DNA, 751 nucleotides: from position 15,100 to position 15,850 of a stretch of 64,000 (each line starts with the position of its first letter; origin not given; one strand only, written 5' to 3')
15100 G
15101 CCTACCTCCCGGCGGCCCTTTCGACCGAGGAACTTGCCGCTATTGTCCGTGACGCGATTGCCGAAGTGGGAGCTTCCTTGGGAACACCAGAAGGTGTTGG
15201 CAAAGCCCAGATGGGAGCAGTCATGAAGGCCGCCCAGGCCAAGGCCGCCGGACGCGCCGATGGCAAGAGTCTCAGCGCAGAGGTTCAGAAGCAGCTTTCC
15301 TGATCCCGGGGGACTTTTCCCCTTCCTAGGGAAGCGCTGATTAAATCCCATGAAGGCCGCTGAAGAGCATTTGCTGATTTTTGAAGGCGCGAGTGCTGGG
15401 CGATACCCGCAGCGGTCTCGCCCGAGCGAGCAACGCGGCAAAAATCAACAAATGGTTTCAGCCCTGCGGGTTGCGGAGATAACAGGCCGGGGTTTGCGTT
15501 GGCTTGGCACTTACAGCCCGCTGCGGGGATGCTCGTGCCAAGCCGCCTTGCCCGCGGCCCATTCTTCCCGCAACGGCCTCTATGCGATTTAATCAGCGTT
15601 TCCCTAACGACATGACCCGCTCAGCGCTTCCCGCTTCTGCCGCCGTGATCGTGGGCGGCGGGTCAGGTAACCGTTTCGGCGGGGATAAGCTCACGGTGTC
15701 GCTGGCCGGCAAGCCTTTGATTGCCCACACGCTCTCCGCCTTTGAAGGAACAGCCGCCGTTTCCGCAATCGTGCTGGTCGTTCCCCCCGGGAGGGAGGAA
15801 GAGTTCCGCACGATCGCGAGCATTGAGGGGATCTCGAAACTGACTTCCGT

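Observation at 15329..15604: TA-duplicating ~276-bp MITE family: six copies in 64 kb, with no cognate transposase in the window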

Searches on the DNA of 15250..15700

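Call 72: search_rna_families(source=window, start=15250, end=15700, threshold=evalue, max_evalue=1)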
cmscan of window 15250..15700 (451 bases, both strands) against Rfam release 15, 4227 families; matches with E-value up to 1: 1.
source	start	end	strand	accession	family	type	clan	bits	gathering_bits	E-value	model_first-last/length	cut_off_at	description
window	15498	15547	+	RF00894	mir-790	Gene; miRNA;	-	20.8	63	0.13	1-70/70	no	mir-790 microRNA precursor family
